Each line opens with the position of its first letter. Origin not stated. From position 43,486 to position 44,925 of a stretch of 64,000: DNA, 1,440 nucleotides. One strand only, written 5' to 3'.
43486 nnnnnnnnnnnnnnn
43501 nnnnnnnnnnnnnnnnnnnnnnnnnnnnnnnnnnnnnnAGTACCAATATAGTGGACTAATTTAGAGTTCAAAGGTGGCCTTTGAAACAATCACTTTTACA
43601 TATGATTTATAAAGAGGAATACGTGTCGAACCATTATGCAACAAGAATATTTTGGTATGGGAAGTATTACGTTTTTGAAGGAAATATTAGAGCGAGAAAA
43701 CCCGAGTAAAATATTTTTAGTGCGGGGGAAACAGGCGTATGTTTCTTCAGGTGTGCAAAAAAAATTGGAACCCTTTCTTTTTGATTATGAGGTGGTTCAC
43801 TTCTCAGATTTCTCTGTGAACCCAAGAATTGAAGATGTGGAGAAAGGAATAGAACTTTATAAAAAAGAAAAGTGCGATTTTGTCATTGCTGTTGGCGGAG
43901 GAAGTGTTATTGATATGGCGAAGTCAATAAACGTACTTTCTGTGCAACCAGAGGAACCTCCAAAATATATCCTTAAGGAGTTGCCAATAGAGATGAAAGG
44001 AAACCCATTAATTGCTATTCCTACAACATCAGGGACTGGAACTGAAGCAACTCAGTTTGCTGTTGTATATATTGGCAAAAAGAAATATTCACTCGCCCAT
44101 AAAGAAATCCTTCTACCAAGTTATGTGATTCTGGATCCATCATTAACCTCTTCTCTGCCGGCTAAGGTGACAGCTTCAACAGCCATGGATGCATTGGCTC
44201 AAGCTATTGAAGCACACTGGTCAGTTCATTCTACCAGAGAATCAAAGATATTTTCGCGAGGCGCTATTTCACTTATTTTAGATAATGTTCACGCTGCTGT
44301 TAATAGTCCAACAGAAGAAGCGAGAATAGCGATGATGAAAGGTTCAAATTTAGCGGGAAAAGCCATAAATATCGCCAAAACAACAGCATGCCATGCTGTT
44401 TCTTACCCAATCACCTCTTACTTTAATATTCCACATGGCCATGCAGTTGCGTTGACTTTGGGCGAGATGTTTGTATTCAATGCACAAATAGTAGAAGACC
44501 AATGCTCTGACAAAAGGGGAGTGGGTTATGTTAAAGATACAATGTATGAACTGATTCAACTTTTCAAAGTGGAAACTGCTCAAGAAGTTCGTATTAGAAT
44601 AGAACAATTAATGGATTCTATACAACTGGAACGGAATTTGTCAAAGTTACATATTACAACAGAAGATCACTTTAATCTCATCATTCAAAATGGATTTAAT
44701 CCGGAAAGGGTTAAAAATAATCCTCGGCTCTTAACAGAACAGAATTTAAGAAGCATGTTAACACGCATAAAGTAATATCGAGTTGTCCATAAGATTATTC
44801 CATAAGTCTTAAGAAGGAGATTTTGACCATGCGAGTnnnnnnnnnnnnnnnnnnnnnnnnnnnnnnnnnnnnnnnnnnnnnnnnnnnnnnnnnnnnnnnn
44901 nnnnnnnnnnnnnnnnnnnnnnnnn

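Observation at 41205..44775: Fosfomycin-like early phosphonate pathway: Fom1-type cytidylyltransferase-PEP mutase fusion, FomC-type Fe-ADH and (7 kb on) a Fom3-type B12-rSAM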

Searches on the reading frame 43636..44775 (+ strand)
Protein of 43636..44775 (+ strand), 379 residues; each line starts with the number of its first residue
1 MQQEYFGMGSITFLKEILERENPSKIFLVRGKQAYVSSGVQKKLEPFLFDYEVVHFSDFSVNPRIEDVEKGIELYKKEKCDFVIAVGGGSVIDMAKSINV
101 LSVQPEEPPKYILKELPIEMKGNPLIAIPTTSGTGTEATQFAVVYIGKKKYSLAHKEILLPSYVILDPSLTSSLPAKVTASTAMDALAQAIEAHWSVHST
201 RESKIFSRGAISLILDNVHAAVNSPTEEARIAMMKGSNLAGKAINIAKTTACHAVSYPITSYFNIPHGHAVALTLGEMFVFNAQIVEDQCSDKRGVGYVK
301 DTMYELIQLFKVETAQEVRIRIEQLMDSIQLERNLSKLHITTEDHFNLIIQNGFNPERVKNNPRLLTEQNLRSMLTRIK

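Call 3: search_protein_families(library=pfam, proteins=[window:43636-44775:+], max_evalue=0.01)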
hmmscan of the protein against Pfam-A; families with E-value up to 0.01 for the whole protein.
window:43636-44775:+ (379 aa): 3 families
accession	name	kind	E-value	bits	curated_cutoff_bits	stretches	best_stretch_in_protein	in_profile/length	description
PF00465.25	Fe-ADH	-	1.7e-40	138.8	31.3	1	5-168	5-168/168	Iron-containing alcohol dehydrogenase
PF25137.1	ADH_Fe_C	-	8.2e-32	110.9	27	1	179-376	1-191/194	Fe-containing alcohol dehydrogenase family, C-terminal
PF13685.12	Fe-ADH_2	-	3e-10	40.7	28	1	6-99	2-94/149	Iron-containing alcohol dehydrogenase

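Call 12: search_protein_families(library=ncbifam, proteins=[window:43636-44775:+], max_evalue=0.001)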
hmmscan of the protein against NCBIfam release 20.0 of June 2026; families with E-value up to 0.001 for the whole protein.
window:43636-44775:+ (379 aa): 18 families
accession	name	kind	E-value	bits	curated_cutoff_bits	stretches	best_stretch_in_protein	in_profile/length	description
NF041833.1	Fe_ADH_ErcA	equivalog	1.9e-56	191.8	550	1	6-374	13-377/382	alcohol dehydrogenase-like regulatory protein ErcA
TIGR02638.1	lactal_redase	equivalog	1.6e-54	185.2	523.15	1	4-373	10-377/379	lactaldehyde reductase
NF010378.0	PRK13805.1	equivalog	7e-51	173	951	1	4-376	465-861/872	bifunctional acetaldehyde-CoA/alcohol dehydrogenase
NF058672.1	4HyButDHCUPNE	equivalog_domain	3.9e-50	171.1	500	1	5-376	11-375/378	4-hydroxybutyrate dehydrogenase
TIGR03405.1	Phn_Fe-ADH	equivalog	2.4e-49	168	423.7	1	6-361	9-351/355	iron-containing alcohol dehydrogenase PsrA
NF007911.0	PRK10624.1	equivalog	1.3e-47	162.6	537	1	4-374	11-377/382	lactaldehyde reductase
NF053866.1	CholDhdGbsBBac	equivalog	3.3e-46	157.7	550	1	7-372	21-384/392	choline dehydrogenase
NF011998.0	PRK15454.1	equivalog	6.5e-39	133.8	556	1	62-292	89-320/395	ethanolamine utilization ethanol dehydrogenase EutG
NF050025.1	SulfAcetaldRedSarD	equivalog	5.1e-38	130.9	700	1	6-376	13-382/385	sulfoacetaldehyde reductase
NF007363.0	PRK09860.1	equivalog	9.1e-37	127.1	581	1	50-352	59-356/383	L-threonine dehydrogenase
NF011717.0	PRK15138.1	equivalog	4.2e-23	82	645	1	5-280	13-294/387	alcohol dehydrogenase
TIGR04266.1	NDMA_methanol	equivalog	4e-22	78.6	625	1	51-284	66-305/420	NDMA-dependent methanol dehydrogenase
NF041822.1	daptide_DH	equivalog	8.8e-17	61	300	1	75-199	52-180/363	daptide-type RiPP biosynthesis dehydogenase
NF006941.0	PRK09423.1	subfamily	1.3e-13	50.5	336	2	36-100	40-105/367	glycerol dehydrogenase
NF002022.0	PRK00843.1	equivalog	2.8e-09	36.4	413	1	8-98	18-106/350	NAD(P)-dependent glycerol-1-phosphate dehydrogenase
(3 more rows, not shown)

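Call 16: search_solved_structures(query=window:43636-44775:+, max_evalue=1e-20)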
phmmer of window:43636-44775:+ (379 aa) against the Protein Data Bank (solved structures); distinct sequences matched with E-value up to 1e-20: 30.
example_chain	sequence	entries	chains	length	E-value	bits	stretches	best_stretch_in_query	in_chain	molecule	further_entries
6jko_A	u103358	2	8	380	5.5e-45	157.2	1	6-334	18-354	Methanol dehydrogenase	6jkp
1vhd_A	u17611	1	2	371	9.2e-34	120.3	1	25-278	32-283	alcohol dehydrogenase, iron-containing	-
1o2d_A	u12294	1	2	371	9.4e-34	120.2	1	25-278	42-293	Alcohol dehydrogenase, iron-containing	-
8zrl_A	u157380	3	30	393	4.8e-31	111.3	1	6-341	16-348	NAD-dependent methanol dehydrogenase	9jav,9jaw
8zwd_B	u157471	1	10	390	5e-31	111.3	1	52-374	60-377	NAD(P)-dependent methanol dehydrogenase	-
3owo_A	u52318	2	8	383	5.9e-31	111.1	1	38-365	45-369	Alcohol dehydrogenase 2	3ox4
3bfj_A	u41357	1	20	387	4e-30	108.3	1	5-373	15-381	1,3-propanediol oxidoreductase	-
9ldl_C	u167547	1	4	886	2.9e-29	105.5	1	48-346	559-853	Aldehyde dehydrogenase family protein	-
3zdr_A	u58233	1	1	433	3e-28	102.1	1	54-284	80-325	ALCOHOL DEHYDROGENASE DOMAIN OF THE BIFUNCTIONAL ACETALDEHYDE DEHYDROGENASE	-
4fr2_A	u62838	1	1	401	4e-28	101.7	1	49-371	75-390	1,3-propanediol dehydrogenase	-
9jx4_A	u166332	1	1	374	8.6e-28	100.6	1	45-291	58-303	Aldehyde-alcohol dehydrogenase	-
13he_A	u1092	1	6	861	1.8e-26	96.3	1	19-284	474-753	Aldehyde-alcohol dehydrogenase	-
8uhw_A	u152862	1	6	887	1.9e-26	96.2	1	19-284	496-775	Aldehyde-alcohol dehydrogenase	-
7qnj_AAA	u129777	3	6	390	2.4e-26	95.9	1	4-296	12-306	Lactaldehyde reductase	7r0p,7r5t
7qlq_AAA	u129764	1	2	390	7e-26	94.3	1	4-296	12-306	Lactaldehyde reductase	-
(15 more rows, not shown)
